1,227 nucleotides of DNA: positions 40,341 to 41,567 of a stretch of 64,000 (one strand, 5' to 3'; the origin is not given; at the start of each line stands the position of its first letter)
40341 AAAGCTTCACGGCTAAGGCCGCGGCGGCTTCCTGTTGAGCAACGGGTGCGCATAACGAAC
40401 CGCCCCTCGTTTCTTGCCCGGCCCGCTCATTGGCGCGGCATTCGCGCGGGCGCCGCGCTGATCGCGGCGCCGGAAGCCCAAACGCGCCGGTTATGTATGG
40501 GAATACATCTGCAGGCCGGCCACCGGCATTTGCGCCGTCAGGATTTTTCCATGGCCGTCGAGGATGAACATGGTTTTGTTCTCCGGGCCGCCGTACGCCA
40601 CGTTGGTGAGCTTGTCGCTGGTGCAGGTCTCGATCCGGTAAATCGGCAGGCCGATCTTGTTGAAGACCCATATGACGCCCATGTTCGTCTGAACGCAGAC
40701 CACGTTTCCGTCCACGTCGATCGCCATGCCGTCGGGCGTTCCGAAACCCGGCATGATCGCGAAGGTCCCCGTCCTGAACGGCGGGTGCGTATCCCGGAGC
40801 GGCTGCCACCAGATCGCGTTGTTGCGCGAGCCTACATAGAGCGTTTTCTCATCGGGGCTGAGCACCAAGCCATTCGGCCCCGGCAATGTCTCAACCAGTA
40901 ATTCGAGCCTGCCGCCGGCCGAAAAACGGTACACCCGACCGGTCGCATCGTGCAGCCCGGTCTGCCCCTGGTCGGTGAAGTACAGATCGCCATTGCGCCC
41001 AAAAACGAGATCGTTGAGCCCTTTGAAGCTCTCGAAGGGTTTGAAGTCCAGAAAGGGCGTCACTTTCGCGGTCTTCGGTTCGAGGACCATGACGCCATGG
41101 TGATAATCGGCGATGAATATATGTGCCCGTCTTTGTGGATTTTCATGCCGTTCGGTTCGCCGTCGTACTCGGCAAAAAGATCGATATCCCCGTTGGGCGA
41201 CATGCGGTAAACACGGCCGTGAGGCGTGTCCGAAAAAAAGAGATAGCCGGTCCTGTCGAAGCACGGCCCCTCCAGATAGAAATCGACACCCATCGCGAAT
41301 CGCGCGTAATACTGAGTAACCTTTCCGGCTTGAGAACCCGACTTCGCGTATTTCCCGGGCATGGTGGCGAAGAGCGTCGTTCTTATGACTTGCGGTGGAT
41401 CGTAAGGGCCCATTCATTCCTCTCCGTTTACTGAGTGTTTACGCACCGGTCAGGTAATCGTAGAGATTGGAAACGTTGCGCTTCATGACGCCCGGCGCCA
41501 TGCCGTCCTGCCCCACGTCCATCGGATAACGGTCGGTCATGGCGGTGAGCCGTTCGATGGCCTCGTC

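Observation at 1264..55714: Intergenic space is saturated with mosaic elements assembled from tandem 7-nt and 10-nt words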

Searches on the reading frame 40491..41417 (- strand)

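Call 45: search_protein_families(library=pfam, proteins=[window:40491-41417:-])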
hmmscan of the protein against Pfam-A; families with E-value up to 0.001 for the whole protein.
window:40491-41417:- (308 aa): 3 families
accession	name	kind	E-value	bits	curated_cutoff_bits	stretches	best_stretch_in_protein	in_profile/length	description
PF08450.18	SGL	-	5.8e-30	105.1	26.3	1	100-285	53-242/246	SMP-30/Gluconolactonase/LRE-like region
PF03088.22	Str_synth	-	0.00017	22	25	0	154-194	31-72/89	Strictosidine synthase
PF25292.1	Beta-prop_CGLA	-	0.0008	19.4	26.8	0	232-293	49-109/316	Lambda-carrageenase beta-propeller domain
